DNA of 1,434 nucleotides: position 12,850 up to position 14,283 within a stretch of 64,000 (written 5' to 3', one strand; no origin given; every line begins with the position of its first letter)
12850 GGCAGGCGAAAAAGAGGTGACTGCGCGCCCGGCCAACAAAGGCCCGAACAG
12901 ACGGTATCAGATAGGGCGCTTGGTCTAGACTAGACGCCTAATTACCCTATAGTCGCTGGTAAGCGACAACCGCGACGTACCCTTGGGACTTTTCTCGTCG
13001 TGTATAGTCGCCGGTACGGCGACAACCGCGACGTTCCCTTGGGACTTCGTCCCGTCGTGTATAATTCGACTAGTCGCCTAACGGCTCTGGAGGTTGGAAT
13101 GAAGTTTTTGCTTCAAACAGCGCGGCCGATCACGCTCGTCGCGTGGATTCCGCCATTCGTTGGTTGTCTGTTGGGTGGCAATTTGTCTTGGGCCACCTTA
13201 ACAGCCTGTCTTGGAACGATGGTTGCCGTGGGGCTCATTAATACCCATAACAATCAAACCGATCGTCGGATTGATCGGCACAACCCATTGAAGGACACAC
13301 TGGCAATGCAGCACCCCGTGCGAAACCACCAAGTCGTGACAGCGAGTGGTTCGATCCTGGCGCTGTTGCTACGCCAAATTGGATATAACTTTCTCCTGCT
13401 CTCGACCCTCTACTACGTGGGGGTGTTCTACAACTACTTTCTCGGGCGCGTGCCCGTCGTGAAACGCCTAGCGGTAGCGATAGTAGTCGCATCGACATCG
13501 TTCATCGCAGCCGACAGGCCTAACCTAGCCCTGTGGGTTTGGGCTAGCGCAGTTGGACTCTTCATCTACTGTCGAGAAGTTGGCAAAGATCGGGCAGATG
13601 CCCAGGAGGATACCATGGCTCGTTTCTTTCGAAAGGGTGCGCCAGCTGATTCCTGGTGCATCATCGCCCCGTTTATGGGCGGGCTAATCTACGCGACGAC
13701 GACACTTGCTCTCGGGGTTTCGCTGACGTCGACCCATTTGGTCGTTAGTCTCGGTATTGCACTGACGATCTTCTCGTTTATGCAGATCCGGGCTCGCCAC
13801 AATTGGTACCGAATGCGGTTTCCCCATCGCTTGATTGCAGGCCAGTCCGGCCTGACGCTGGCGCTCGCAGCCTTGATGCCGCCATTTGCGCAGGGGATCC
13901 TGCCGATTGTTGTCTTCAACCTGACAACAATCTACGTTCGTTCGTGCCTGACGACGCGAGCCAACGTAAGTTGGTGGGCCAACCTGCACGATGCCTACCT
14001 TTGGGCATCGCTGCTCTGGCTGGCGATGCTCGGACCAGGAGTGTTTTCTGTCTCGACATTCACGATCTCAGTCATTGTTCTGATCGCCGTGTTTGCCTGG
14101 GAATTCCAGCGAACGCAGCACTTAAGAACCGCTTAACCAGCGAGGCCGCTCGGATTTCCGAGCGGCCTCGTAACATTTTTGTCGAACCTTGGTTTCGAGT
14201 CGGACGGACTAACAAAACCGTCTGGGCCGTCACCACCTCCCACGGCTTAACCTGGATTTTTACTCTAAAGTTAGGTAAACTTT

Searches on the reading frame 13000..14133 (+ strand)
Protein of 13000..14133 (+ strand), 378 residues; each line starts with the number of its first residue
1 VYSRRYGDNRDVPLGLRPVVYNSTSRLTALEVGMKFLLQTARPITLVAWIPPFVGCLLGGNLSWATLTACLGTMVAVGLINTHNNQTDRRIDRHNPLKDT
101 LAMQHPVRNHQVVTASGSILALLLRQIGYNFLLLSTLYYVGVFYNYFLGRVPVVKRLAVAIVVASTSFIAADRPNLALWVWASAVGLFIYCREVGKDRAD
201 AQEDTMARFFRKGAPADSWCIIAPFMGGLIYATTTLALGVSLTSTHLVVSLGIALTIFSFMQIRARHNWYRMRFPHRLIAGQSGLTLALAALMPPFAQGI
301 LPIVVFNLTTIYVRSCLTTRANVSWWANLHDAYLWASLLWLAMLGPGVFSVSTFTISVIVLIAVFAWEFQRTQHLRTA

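Call 73: search_protein_families(library=pfam, alignment_id=A12, max_evalue=0.00001)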
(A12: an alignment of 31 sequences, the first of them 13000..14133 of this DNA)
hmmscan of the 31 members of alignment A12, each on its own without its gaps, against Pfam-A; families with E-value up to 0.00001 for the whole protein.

A. member 1, window:13000-14133:+ (378 aa): 1 family
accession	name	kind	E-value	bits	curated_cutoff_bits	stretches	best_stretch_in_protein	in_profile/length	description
PF01040.23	UbiA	-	5.8e-07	29.5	34.2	1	50-269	3-241/250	UbiA prenyltransferase family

B. families by the number of members that match (of 31 scanned): 49 families (the first 25 are shown)
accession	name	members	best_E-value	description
PF00534.26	Glycos_transf_1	4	6.8e-39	Glycosyl transferases group 1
PF13692.12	Glyco_trans_1_4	4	1.5e-32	Glycosyl transferases group 1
PF13489.12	Methyltransf_23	3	8.7e-19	Methyltransferase domain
PF13439.12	Glyco_transf_4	3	9.8e-19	Glycosyltransferase Family 4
PF08241.18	Methyltransf_11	2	5.9e-25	Methyltransferase domain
PF13847.12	Methyltransf_31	2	7e-25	Methyltransferase domain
PF13649.12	Methyltransf_25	2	1e-22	Methyltransferase domain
PF01943.22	Polysacc_synt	2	1e-19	Polysaccharide biosynthesis protein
PF13579.12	Glyco_trans_4_4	2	1.2e-11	Glycosyl transferase 4-like domain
PF13440.11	Polysacc_synt_3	2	1.7e-10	Polysaccharide biosynthesis protein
PF03030.21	H_PPase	1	4.1e-270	Inorganic H+ pyrophosphatase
PF00437.27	T2SSE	1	1.9e-115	Type II/IV secretion system protein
PF06418.20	CTP_synth_N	1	8.4e-113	CTP synthase N-terminus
PF00579.31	tRNA-synt_1b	1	2.8e-74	tRNA synthetases class I (W and Y)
PF01370.27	Epimerase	1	1.2e-55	NAD dependent epimerase/dehydratase family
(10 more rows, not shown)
